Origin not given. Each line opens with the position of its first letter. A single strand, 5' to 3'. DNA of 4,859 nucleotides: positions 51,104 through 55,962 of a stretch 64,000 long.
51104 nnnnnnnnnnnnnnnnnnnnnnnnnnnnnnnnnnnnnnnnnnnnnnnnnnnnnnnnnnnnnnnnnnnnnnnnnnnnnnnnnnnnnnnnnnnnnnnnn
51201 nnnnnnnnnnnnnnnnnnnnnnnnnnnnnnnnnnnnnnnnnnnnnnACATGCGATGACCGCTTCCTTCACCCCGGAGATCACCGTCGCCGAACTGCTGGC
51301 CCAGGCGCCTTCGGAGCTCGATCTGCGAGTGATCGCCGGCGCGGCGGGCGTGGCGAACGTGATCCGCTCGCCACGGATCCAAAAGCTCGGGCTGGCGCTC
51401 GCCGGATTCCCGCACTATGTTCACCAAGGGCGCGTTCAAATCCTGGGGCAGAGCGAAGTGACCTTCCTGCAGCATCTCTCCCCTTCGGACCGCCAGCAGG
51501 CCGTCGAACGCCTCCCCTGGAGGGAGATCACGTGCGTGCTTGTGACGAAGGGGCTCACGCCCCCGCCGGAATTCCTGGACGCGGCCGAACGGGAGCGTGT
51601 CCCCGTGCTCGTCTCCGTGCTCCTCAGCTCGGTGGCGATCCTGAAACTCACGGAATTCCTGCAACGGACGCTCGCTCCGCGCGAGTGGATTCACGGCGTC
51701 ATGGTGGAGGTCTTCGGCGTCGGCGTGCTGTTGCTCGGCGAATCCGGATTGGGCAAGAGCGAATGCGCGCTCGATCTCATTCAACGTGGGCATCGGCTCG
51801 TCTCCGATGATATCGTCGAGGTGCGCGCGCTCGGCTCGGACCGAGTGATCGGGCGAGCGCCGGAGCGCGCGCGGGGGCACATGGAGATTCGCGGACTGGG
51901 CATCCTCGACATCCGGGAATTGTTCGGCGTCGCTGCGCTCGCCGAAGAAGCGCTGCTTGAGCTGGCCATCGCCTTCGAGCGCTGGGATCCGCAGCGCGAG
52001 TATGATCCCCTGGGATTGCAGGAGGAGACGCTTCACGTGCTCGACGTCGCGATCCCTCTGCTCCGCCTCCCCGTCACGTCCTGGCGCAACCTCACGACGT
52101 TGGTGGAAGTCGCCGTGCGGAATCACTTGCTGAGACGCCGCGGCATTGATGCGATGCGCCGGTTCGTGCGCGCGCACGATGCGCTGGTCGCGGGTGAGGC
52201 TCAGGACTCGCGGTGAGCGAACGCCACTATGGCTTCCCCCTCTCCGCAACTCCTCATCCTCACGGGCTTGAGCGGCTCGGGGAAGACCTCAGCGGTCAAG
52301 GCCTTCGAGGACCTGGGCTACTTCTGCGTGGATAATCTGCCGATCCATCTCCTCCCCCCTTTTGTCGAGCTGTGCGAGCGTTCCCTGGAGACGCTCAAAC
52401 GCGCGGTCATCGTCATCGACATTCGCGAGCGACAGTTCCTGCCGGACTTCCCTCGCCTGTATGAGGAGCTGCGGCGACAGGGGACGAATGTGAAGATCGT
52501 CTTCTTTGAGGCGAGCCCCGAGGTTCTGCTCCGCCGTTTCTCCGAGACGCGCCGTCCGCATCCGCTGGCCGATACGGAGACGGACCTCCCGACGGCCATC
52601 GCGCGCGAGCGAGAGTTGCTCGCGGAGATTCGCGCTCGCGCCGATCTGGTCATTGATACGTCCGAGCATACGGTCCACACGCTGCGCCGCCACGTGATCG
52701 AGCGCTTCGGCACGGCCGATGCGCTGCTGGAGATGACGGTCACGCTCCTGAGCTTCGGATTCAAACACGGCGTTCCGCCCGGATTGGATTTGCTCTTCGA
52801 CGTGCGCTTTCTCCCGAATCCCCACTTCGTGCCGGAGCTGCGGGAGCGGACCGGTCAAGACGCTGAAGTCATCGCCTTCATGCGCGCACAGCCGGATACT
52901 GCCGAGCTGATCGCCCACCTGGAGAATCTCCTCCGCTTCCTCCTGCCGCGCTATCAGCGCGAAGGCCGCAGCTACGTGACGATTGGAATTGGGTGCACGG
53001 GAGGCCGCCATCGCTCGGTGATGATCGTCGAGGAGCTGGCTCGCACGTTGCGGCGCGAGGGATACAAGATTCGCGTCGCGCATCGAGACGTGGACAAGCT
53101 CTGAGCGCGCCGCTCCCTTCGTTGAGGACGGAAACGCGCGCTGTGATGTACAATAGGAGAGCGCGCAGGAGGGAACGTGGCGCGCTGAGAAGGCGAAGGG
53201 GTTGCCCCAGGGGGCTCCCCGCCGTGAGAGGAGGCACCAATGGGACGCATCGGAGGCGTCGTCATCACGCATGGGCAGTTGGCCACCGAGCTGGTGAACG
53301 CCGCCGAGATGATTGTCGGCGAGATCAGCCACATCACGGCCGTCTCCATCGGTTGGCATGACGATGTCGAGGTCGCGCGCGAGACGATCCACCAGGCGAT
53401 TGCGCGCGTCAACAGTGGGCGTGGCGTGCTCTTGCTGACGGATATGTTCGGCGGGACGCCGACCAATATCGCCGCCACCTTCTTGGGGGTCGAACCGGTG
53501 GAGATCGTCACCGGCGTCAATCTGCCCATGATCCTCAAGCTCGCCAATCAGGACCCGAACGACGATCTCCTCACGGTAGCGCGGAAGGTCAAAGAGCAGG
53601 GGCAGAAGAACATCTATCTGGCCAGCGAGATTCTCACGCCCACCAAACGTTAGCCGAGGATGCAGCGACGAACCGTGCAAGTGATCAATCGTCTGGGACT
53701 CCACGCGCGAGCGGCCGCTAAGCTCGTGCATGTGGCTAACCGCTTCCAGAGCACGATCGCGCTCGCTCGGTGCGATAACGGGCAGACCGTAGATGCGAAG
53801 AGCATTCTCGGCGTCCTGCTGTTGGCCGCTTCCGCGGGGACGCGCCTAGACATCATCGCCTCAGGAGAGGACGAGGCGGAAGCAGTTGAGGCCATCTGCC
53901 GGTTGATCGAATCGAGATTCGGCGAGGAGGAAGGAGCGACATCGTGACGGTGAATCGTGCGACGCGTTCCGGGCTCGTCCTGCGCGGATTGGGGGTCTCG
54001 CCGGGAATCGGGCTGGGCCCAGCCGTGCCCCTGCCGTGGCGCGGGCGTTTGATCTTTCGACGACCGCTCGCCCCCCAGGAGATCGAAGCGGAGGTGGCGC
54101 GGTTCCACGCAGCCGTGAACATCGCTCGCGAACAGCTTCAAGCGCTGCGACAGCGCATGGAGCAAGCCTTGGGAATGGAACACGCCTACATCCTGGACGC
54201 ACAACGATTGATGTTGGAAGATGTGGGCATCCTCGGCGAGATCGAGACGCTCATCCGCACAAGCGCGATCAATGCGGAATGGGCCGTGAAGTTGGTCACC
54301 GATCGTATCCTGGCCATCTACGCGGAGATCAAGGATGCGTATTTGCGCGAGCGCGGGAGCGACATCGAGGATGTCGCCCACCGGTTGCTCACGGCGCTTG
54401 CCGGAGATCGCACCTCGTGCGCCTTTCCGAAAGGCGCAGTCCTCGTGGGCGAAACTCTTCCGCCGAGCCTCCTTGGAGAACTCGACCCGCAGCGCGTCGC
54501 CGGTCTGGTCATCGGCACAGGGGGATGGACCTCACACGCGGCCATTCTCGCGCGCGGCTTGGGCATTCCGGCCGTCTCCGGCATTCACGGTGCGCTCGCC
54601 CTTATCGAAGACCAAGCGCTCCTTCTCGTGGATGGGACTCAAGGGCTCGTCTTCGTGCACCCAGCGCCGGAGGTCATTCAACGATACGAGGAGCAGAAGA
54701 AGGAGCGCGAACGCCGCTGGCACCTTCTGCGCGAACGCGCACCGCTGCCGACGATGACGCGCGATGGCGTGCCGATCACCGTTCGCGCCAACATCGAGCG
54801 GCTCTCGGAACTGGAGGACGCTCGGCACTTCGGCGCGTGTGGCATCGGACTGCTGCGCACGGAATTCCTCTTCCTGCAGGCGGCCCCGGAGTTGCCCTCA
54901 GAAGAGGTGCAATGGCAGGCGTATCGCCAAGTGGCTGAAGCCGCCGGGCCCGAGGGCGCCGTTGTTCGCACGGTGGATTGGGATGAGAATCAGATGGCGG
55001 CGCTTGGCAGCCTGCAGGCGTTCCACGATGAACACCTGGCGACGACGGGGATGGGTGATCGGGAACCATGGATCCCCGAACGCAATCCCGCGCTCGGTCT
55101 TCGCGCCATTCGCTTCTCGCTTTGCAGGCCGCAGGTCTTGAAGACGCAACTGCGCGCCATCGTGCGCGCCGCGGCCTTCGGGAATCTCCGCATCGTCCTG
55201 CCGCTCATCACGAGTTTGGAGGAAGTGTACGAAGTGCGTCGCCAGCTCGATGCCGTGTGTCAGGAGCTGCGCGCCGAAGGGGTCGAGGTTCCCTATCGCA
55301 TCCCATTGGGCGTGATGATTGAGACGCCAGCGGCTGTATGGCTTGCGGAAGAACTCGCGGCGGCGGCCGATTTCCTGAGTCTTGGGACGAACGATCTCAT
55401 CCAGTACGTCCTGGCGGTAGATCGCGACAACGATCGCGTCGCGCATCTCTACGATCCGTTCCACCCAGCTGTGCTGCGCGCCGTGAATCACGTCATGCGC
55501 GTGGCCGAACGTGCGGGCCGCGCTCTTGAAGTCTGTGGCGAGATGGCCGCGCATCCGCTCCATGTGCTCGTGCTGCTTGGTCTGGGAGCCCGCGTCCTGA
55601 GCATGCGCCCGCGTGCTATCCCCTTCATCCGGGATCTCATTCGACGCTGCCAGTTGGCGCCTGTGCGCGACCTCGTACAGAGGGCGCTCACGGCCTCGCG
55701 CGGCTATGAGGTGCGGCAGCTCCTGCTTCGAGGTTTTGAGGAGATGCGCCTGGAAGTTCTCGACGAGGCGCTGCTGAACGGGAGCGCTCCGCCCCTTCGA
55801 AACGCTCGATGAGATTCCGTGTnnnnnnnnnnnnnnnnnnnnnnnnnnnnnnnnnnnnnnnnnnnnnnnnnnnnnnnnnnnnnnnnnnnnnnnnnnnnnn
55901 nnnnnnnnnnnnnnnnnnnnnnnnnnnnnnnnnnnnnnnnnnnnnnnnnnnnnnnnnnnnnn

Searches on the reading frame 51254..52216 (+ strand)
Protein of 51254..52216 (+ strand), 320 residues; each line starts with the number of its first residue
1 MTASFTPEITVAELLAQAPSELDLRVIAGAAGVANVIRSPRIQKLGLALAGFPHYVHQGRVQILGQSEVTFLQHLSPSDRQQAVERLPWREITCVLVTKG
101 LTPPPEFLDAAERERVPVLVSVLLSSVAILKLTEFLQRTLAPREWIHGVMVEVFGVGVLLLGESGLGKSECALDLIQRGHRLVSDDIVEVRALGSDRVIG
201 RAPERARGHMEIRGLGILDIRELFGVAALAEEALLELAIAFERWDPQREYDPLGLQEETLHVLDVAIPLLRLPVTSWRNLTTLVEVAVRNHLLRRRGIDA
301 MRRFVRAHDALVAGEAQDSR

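Call 88: search_protein_families(library=pfam, proteins=[window:51254-52216:+], max_evalue=0.000001)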
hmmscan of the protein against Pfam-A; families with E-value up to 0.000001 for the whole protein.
window:51254-52216:+ (320 aa): 2 families
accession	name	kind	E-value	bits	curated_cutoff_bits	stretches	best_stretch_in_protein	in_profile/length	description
PF07475.17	Hpr_kinase_C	-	1.1e-60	204.5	33.3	1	139-305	2-168/171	HPr Serine kinase C-terminal domain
PF02603.21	Hpr_kinase_N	-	6.2e-28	97.7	24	1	9-136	1-125/125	HPr Serine kinase N terminus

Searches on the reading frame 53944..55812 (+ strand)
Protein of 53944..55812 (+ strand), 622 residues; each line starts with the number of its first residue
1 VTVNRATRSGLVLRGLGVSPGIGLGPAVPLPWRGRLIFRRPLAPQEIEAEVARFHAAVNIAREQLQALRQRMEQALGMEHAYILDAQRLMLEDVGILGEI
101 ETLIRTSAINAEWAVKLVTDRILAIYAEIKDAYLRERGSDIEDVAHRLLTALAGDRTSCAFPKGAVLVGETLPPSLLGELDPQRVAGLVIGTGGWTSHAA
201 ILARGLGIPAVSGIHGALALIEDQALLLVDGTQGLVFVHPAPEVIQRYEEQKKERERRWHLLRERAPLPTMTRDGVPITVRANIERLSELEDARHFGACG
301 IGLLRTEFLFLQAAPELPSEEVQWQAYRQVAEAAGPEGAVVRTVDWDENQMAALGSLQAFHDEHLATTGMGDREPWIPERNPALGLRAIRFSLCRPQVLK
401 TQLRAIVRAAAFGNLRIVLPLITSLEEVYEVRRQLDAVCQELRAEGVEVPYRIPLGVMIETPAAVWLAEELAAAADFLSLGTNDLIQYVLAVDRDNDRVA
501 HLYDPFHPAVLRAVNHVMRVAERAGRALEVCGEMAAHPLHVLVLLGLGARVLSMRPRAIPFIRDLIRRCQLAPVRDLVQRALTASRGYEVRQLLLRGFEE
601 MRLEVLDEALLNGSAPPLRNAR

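Call 44: search_protein_families(library=pfam, proteins=[window:53944-55812:+], max_evalue=0.00001)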
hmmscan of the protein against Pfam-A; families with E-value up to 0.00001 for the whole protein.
window:53944-55812:+ (622 aa): 3 families
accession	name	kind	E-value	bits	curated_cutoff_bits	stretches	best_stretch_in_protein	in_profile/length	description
PF02896.24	PEP-utilizers_C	-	3.4e-91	305.9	22.8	1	267-570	9-292/293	PEP-utilising enzyme, PEP-binding domain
PF05524.18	PEP-utilisers_N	-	1e-31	110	24.4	1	14-137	1-121/121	PEP-utilising enzyme, N-terminal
PF00391.29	PEP-utilizers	-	6.7e-20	70.9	23.1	1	161-234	1-72/72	PEP-utilising enzyme, mobile domain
